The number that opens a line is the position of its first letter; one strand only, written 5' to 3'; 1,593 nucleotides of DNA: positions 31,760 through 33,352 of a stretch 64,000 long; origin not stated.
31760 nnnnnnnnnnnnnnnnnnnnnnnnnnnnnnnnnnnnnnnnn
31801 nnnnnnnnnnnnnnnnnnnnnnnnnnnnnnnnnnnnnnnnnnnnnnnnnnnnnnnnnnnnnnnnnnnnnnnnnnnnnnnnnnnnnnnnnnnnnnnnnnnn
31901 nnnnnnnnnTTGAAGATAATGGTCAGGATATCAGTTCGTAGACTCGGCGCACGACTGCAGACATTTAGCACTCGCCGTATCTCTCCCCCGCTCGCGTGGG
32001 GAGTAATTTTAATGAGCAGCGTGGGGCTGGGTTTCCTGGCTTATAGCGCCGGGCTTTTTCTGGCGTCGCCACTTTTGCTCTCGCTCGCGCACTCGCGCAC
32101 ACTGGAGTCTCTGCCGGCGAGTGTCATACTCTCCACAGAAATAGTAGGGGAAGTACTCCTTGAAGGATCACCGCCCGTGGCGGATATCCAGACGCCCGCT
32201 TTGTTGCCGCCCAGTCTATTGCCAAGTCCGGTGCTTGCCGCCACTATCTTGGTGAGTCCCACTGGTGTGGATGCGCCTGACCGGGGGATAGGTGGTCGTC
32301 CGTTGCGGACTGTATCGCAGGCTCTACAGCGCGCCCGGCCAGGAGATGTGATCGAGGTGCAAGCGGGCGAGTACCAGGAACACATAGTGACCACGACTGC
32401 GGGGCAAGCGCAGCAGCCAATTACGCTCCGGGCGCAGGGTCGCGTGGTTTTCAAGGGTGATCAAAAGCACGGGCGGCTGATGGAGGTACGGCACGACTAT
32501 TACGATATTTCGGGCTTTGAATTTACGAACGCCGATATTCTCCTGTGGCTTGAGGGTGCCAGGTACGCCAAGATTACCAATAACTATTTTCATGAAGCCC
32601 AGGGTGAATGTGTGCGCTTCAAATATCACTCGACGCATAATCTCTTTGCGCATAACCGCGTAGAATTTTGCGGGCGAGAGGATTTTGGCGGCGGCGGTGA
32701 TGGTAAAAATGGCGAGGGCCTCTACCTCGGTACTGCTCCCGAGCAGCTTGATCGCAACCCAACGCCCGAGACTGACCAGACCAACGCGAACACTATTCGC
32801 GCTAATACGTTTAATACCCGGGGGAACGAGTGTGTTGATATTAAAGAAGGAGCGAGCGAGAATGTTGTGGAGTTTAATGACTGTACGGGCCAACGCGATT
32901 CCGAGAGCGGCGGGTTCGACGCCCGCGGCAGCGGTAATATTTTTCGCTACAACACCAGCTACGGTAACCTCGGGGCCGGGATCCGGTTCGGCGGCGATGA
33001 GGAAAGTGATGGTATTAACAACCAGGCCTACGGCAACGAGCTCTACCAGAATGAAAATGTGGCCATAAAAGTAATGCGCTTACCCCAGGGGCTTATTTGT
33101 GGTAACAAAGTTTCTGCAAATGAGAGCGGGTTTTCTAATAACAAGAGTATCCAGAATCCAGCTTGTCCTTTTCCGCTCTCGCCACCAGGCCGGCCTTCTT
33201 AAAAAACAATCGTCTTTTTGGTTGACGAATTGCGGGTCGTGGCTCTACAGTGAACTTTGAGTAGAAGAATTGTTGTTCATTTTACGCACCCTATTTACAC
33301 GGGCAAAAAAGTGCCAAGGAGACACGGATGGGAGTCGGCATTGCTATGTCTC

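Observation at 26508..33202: A compact uronic-acid exopolysaccharide locus with a synthase-LysM-beta-helix fusion (alginate- or GAG-like logic)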

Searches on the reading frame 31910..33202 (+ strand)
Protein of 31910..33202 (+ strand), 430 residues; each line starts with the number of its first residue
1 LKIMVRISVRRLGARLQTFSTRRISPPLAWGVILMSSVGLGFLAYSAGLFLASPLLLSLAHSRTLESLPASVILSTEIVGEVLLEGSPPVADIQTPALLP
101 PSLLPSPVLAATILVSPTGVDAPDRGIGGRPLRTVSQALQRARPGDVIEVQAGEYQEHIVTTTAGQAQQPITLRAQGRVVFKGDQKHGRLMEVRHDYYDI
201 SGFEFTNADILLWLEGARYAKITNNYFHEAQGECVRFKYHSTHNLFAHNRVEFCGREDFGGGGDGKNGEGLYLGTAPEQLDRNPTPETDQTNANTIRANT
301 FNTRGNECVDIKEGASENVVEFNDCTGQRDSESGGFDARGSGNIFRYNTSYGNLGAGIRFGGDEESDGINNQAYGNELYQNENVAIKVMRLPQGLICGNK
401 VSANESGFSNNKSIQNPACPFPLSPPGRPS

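Call 4: search_protein_families(library=pfam, proteins=[window:31910-33202:+], max_evalue=0.01)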
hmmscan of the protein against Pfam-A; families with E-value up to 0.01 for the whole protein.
window:31910-33202:+ (430 aa): 4 families
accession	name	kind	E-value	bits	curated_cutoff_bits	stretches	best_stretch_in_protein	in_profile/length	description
PF07602.17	DUF1565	-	2.3e-08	34.1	20.3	1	124-159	7-42/257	Protein of unknown function (DUF1565)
PF13229.12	Beta_helix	-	1.6e-07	31.6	25.9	1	292-411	32-145/158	Right handed beta helix region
PF14592.12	Chondroitinas_B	-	2.5e-06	27.2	24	1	134-208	6-79/426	Chondroitinase B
PF05048.19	NosD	-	0.00013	21.9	23.6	0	207-302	102-171/212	Periplasmic copper-binding protein (NosD)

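Call 5: search_protein_families(library=ncbifam, proteins=[window:31910-33202:+], max_evalue=0.01)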
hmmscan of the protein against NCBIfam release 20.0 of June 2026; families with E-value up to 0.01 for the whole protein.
window:31910-33202:+ (430 aa): 1 family
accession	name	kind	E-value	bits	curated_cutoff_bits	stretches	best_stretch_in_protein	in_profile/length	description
TIGR04247.1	NosD_copper_fam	subfamily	2e-05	23.3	300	1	136-208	2-67/377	nitrous oxide reductase family maturation protein NosD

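Call 16: search_solved_structures(query=window:31910-33202:+, max_evalue=1, show_alignments=2)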
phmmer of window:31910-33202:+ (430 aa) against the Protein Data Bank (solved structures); distinct sequences matched with E-value up to 1: 6.
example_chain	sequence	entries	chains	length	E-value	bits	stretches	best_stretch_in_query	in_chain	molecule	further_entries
6kfn_A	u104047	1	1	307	3.5e-10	42.7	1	135-358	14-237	alginate lyase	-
5gkd_A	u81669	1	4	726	0.0015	20.8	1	135-190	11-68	AlyGC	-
5gkq_A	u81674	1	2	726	0.0045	19.2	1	135-190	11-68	AlyGC mutant - R241A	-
7o84_A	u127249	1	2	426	0.042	16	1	141-261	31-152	Alginate lyase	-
7o7a_A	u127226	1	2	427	0.042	16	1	141-261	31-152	Aliginate lyase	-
7dmk_A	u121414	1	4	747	0.13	14.4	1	132-208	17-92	BcAlyPL6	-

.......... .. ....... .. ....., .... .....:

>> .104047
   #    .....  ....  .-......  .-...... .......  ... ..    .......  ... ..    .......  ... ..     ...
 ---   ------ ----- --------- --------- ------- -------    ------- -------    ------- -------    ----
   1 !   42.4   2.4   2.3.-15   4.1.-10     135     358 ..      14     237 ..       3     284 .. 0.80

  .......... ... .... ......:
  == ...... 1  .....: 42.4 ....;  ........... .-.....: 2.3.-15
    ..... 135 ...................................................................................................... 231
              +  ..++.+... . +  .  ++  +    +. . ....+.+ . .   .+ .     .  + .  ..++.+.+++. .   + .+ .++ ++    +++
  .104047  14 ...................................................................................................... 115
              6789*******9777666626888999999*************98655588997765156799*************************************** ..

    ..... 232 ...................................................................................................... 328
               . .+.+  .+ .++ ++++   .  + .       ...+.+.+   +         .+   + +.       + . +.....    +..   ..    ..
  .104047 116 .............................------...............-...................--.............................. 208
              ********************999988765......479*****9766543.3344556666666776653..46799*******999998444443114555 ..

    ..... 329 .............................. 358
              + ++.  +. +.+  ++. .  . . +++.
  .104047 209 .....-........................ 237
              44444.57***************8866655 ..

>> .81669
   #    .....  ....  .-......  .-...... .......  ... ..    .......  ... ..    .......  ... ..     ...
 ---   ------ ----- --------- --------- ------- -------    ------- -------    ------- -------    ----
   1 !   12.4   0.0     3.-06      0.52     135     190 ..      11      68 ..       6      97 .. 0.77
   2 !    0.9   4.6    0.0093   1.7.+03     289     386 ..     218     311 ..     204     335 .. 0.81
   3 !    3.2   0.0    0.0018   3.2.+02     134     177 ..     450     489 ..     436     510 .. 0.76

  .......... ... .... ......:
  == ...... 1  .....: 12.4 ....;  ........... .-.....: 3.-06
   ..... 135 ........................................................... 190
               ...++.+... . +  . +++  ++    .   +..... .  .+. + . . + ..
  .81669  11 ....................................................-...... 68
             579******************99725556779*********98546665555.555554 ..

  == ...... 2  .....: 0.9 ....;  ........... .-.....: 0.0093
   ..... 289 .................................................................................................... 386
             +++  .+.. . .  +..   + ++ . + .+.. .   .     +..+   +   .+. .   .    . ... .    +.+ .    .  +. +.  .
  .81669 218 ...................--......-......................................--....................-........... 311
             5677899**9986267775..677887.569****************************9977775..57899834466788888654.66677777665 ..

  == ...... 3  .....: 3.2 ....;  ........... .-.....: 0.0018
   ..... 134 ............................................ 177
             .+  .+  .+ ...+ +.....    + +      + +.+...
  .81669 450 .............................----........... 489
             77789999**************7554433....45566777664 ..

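Call 27: find_homologous_proteins(query=window:31910-33202:+, max_evalue=0.00001)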
Query window:31910-33202:+ (430 aa): 550 proteins with E <= 0.00001 among 8000 candidates; the best 120 are listed.
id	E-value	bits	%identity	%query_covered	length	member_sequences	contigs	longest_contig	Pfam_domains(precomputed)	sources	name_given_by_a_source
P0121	5.1e-267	904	100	92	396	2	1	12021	PF13229.13,PF07602.18,PF22842.4,PF14592.13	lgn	-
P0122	2.0e-140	487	56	93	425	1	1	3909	PF13229.13,PF22842.4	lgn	-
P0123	1.2e-133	464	53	96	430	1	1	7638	PF13229.13,PF07602.18,PF22842.4,PF14592.13,PF05048.20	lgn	-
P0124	2.8e-129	450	63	74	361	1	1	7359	PF13229.13,PF07602.18,PF22842.4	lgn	-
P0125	3.0e-129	450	64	73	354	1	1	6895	PF13229.13,PF07602.18,PF22842.4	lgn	-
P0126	4.3e-129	449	63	74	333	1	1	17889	PF13229.13,PF07602.18,PF22842.4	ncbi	-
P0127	6.3e-129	449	58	78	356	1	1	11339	PF13229.13,PF07602.18,PF22842.4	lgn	-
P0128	2.5e-128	447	61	77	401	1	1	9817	PF13229.13,PF07602.18,PF22842.4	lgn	-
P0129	2.5e-128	447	61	75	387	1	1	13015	PF13229.13,PF07602.18,PF22842.4,PF05048.20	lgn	-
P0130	8.3e-128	445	51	93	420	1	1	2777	PF13229.13,PF07602.18,PF22842.4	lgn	-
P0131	2.2e-127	444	62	74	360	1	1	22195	PF13229.13,PF22842.4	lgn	-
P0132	3.7e-127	443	63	74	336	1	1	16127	PF13229.13,PF07602.18,PF22842.4,PF05048.20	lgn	-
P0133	8.6e-127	442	62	74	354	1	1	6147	PF13229.13,PF07602.18,PF22842.4,PF05048.20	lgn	-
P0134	9.7e-127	442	62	73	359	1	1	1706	PF13229.13,PF07602.18,PF22842.4,PF14592.13,PF05048.20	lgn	-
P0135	1.1e-126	441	51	100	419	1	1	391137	PF13229.13,PF07602.18,PF22842.4,PF05048.20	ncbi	-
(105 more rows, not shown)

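Call 41: predict_structure(alignment_id=A2)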
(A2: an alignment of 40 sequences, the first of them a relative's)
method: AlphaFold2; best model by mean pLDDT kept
length: 396 residues; sequences in the alignment: 40
mean_pLDDT: 87.7   pTM: 0.80
mean pLDDT of the five models: 87.7, 87.6, 87.3, 87.0, 86.3
residues with pLDDT >= 90: 303; 70-90: 23; 50-70: 18; < 50: 52
segments of 3 or more residues with pLDDT < 50: 1-4, 6-19, 21-47, 49-53
pLDDT, mean of each block of 10 residues (from residue 1): 42 42 42 44 46 54 72 88 97 95 98 98 98 98 97 97 99 97 98 97 98 98 66 92 93 96 98 97 99 97 98 98 97 98 99 98 98 98 98 92
secondary structure, 60 per line:
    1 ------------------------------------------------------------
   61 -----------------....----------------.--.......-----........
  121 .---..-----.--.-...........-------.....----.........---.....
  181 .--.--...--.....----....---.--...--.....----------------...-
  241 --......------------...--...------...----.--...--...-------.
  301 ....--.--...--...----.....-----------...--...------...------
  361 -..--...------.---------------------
elements in order: E78-81 H101-107 E113-121 E137-147 E155-159 E164-172 E176-181 E187-189 E192-196 E201-204 E211-213 E216-220 E237-239 H243-248 E261-263 E266-268 E275-277 E285-287 E290-292 E300-304 E310-312 E315-317 E322-326 E338-340 E343-345 E352-354 E366-368

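Call 47: fold_search(model_id=the predicted structure, library=pdb)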
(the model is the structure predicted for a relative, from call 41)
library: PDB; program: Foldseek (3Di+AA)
matches with E <= 10: 365; with E <= 0.001: 78
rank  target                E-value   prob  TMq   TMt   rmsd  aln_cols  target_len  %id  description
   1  6kfn                  1.9e-14  1.00  0.58  0.77   5.0       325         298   20  Crystal structure of alginate lyase from Paenibacillus sp. str. FPU-7 (released 2019-10-30)
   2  1ru4                  7.3e-09  1.00  0.55  0.55   5.9       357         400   16  Crystal structure of pectate lyase Pel9A (released 2004-04-13)
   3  8bwk_D                1.9e-07  1.00  0.29  0.19  11.8       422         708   14  Metagenomic derived PL6 alginate lyase (released 2023-12-20)
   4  8bwk_B                6.3e-07  1.00  0.29  0.19  11.8       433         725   15  Metagenomic derived PL6 alginate lyase (released 2023-12-20)
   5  6kqt_A                1.0e-06  1.00  0.43  0.30   8.4       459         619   12  Crystal Structure of GH136 lacto-N-biosidase from Eubacterium ramulus - native protein (released 2020-06-10)
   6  8bwk_C                1.9e-06  1.00  0.26  0.18  11.2       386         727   14  Metagenomic derived PL6 alginate lyase (released 2023-12-20)
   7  5olr_C                2.3e-06  1.00  0.40  0.37  10.3       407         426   15  Rhamnogalacturonan lyase (released 2017-11-29)
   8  7v6i_A                3.0e-06  1.00  0.39  0.28   9.6       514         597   13  Crystal structure of lacto-N-biosidase BsaX from Bifidobacterium saguini, lacto-N-biose complex (released 2022-02-09)
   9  8bwk_A                3.2e-06  1.00  0.28  0.19  11.9       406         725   14  Metagenomic derived PL6 alginate lyase (released 2023-12-20)
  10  5olr_A                4.2e-06  1.00  0.27  0.25  11.8       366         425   14  Rhamnogalacturonan lyase (released 2017-11-29)
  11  9ozl_B                4.4e-06  1.00  0.42  0.48   7.9       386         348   12  Crystal structure of the polysaccharide lyase RbmB from Vibrio cholerae (released 2026-03-11)
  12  5gkd_A                4.4e-06  1.00  0.28  0.19  10.0       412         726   15  Structure of PL6 family alginate lyase AlyGC (released 2017-02-08)
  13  5gqc_A                5.5e-06  1.00  0.46  0.34   8.6       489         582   13  Crystal structure of lacto-N-biosidase LnbX from Bifidobacterium longum subsp. longum, ligand-free form (released 2017-04-19)
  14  7o7a_A                5.8e-06  1.00  0.33  0.32  10.1       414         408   13  Structure of the PL6 family alginate lyase Pedsa0632 from Pseudopedobacter saltans (released 2021-07-28)
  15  6kqs_A                6.0e-06  1.00  0.42  0.29   8.2       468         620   12  Crystal Structure of GH136 lacto-N-biosidase from Eubacterium ramulus - selenomethionine derivative (released 2020-06-10)
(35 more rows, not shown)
